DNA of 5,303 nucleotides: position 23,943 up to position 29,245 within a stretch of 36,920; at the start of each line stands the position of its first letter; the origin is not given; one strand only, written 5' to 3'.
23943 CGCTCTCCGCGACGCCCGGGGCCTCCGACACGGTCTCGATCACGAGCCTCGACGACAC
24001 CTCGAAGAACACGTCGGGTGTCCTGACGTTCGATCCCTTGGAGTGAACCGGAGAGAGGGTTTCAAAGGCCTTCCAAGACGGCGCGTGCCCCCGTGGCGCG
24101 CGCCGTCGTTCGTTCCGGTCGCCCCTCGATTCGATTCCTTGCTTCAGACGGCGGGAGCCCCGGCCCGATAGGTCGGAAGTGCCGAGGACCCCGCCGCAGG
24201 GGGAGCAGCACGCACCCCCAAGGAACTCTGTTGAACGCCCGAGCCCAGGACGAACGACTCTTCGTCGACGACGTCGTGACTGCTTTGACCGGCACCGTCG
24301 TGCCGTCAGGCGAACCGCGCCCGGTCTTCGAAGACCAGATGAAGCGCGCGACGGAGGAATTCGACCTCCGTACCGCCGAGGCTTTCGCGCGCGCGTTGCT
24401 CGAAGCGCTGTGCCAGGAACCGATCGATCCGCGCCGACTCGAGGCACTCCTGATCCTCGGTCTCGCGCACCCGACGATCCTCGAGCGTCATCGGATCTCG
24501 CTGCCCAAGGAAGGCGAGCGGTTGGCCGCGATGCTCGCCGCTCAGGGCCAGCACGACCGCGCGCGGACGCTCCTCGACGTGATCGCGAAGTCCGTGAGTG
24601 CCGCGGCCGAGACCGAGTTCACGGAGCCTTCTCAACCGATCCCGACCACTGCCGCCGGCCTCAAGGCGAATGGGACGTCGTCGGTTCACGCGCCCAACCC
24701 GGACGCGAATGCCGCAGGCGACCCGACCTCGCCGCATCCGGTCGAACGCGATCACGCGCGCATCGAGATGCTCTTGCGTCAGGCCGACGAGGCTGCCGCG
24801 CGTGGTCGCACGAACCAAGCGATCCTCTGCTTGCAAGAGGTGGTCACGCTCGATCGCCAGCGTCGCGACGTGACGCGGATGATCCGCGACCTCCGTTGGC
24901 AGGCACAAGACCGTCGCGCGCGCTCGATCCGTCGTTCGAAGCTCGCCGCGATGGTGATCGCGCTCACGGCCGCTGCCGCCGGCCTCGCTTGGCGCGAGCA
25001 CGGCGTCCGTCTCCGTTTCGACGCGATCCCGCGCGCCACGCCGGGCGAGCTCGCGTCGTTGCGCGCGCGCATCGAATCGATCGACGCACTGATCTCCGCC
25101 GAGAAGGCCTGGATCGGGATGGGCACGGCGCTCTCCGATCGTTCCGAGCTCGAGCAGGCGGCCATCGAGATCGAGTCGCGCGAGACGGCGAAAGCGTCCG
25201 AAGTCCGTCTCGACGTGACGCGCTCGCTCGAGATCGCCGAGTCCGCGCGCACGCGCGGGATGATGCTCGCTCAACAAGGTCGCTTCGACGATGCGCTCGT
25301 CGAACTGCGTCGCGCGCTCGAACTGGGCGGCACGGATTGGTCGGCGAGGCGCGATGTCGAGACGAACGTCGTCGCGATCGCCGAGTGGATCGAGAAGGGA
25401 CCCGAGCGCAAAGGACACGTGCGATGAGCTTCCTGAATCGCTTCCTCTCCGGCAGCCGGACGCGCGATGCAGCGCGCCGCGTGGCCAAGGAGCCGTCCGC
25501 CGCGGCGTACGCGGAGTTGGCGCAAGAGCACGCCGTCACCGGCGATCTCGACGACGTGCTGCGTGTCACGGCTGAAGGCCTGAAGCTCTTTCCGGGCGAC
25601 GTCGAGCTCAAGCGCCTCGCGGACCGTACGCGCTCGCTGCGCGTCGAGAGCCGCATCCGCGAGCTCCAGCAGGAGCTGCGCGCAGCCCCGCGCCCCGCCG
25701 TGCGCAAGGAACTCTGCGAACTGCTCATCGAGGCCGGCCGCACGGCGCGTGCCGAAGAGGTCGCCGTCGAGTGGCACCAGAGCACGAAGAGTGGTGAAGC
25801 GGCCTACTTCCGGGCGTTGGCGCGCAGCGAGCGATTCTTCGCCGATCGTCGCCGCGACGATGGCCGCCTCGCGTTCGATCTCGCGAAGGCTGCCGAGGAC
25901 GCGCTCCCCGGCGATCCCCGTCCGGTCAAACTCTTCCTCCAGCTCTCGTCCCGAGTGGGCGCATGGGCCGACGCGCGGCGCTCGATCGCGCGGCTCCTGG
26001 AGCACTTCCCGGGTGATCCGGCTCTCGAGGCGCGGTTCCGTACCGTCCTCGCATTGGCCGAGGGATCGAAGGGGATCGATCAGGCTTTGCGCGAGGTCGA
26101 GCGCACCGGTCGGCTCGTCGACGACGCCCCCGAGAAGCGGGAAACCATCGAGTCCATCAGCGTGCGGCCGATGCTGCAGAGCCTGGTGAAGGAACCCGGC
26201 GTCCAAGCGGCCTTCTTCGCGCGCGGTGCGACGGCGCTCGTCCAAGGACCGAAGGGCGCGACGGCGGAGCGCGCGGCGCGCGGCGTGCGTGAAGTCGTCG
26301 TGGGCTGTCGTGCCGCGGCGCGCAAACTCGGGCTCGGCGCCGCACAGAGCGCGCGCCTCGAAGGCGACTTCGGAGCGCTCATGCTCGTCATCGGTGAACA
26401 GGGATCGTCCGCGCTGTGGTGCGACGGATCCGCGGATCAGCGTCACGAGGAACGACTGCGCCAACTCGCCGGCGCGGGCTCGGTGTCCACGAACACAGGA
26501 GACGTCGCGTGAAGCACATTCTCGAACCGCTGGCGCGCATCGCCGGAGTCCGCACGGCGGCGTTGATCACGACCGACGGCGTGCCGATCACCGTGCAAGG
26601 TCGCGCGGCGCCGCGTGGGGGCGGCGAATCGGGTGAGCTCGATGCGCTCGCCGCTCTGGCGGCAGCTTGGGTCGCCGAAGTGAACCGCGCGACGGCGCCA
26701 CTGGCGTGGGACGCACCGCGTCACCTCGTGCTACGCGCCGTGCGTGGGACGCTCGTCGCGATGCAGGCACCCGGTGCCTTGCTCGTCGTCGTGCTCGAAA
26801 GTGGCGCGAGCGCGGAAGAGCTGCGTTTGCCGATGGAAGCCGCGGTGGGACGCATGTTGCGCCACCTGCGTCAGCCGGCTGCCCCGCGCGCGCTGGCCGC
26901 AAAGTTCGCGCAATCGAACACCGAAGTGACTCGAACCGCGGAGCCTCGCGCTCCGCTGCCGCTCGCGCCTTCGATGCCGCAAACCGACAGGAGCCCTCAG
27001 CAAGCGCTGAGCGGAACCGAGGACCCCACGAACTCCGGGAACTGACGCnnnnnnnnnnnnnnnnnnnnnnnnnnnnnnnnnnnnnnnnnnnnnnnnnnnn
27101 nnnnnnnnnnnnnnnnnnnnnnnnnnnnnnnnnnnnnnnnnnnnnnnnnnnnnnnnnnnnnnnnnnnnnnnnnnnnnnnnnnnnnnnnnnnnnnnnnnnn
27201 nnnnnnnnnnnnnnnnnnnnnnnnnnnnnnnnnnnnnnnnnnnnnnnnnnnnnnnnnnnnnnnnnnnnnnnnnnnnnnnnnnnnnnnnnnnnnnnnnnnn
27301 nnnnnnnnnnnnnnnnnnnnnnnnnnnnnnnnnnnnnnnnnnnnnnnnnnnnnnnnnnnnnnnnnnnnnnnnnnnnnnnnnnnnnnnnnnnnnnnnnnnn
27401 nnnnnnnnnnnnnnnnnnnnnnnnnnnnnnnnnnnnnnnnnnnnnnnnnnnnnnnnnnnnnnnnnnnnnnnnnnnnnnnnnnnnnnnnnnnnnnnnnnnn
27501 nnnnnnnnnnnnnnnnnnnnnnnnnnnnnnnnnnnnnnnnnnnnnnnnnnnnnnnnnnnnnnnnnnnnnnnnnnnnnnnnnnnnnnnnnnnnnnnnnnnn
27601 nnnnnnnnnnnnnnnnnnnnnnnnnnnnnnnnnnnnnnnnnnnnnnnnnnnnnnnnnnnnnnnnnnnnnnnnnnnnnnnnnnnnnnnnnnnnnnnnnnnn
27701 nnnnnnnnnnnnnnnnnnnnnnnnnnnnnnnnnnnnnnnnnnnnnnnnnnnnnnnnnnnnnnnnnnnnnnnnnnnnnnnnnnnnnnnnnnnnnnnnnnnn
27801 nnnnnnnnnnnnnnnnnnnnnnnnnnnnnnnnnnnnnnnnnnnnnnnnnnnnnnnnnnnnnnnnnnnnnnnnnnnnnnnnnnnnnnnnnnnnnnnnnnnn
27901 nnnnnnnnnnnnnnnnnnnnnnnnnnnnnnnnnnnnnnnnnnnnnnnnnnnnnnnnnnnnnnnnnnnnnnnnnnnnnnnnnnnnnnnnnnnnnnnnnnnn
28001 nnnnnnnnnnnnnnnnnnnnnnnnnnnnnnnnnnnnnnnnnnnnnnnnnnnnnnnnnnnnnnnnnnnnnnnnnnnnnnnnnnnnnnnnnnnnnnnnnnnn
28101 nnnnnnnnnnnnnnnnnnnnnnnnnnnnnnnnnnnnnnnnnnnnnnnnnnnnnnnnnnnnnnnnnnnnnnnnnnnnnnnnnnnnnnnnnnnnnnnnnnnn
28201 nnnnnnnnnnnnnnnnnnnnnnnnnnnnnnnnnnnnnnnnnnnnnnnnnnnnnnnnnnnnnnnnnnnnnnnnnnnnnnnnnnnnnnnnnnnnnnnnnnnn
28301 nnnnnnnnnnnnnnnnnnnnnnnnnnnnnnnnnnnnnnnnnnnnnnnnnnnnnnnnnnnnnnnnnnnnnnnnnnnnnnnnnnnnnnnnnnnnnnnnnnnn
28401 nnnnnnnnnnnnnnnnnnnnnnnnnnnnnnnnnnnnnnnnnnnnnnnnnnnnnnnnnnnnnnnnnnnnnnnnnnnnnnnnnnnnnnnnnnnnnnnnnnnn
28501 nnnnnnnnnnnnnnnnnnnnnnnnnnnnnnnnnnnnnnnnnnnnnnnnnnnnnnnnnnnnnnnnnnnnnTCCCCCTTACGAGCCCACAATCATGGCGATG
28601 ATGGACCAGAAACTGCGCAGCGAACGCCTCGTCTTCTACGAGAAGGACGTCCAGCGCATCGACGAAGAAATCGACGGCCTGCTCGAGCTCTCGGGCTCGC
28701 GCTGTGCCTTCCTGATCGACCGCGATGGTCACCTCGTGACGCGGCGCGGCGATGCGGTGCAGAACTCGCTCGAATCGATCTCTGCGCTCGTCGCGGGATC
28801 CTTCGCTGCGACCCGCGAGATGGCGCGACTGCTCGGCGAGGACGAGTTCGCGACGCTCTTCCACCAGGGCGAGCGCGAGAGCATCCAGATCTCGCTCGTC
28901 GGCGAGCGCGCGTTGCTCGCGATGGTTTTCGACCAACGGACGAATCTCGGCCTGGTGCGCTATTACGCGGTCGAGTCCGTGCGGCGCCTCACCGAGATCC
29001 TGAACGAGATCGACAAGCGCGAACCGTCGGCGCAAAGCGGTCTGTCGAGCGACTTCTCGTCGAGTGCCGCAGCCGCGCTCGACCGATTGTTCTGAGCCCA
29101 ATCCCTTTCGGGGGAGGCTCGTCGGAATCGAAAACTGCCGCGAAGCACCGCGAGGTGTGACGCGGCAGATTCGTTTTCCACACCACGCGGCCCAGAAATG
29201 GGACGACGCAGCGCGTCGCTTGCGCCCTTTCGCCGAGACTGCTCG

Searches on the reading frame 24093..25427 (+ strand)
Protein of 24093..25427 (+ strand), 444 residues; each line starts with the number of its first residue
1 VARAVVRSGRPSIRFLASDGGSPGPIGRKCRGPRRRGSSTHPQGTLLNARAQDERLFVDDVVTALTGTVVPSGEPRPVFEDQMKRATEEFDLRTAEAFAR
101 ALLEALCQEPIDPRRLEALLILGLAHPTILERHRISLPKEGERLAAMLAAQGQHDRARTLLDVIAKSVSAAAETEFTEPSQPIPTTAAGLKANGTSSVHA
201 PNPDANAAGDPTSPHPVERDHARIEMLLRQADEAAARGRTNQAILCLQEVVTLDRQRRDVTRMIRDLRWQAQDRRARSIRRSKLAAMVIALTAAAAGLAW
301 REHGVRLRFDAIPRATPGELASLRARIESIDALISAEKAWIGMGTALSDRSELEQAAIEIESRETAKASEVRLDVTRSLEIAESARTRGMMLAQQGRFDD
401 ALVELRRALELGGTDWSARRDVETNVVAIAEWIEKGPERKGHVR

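Call 29: search_protein_families(library=pfam, proteins=[window:24093-25427:+], max_evalue=0.001)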
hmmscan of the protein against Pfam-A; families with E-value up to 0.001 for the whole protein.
window:24093-25427:+ (444 aa): 6 families
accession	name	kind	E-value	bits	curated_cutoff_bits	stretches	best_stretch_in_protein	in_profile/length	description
PF07719.23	TPR_2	-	1.6e-08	34.5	27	0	383-411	2-30/34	Tetratricopeptide repeat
PF00515.34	TPR_1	-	1.6e-07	31.2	27.8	0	388-411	7-30/34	Tetratricopeptide repeat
PF13428.12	TPR_14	-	3.2e-05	24.6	23.5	0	386-419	5-38/44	Tetratricopeptide repeat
PF13424.12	TPR_12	-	6.3e-05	23.5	30.1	0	369-411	30-74/77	Tetratricopeptide repeat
PF13414.12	TPR_11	-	6.6e-05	23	26.8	0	391-411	3-23/42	TPR repeat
PF13374.12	TPR_10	-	0.00012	22.4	27.5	0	383-411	3-31/42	Tetratricopeptide repeat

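Call 70: search_protein_families(library=ncbifam, proteins=[window:24093-25424:+], max_evalue=0.001)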
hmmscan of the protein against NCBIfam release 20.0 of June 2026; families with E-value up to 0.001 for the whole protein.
window:24093-25424:+ (444 aa): 1 family
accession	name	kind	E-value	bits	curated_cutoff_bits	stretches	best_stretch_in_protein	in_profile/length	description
NF047558.1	TPR_END_plus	domain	0.00088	19.2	32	0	391-414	8-31/56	TPR end-of-group domain-containing protein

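Call 71: search_protein_families(library=padloc, proteins=[window:24093-25424:+], max_evalue=0.001)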
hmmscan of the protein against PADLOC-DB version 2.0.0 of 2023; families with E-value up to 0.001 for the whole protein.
window:24093-25424:+ (444 aa): 0 families

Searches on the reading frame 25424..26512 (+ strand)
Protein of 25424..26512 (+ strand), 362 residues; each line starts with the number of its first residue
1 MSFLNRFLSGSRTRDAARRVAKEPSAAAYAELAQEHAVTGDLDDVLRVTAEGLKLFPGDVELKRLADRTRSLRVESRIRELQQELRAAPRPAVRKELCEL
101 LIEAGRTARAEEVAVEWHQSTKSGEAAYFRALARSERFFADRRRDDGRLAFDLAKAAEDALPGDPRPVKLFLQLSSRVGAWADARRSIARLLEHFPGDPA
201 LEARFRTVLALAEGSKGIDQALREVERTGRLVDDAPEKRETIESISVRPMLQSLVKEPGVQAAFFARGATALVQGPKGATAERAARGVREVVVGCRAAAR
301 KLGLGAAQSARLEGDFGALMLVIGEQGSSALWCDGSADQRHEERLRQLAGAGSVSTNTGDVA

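Call 78: search_protein_families(library=pfam, proteins=[window:25424-26512:+], max_evalue=0.01)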
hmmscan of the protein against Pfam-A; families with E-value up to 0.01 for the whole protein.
window:25424-26512:+ (362 aa): 3 families
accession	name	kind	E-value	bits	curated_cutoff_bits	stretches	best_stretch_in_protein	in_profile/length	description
PF13428.12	TPR_14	-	6e-06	26.9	23.5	0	27-63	2-38/44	Tetratricopeptide repeat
PF14559.12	TPR_19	-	0.001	19.8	25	0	90-113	24-47/68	Tetratricopeptide repeat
PF07719.23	TPR_2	-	0.0071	16.8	27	0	26-59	1-34/34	Tetratricopeptide repeat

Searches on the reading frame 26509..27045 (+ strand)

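Call 78: search_protein_families(library=pfam, proteins=[window:26509-27045:+], max_evalue=0.01)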
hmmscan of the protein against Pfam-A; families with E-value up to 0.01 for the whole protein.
window:26509-27045:+ (178 aa): 1 family
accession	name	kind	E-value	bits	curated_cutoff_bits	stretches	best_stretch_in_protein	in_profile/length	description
PF03259.23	Robl_LC7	-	0.00012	22.2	23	1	4-95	5-90/91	Roadblock/LC7 domain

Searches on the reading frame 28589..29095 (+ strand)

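Call 78: search_protein_families(library=pfam, proteins=[window:28589-29095:+], max_evalue=0.01)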
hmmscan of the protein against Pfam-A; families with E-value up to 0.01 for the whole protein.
window:28589-29095:+ (168 aa): 1 family
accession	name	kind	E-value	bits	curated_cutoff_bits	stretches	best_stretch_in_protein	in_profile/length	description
PF03259.23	Robl_LC7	-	3.8e-12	46.2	23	1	26-114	4-91/91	Roadblock/LC7 domain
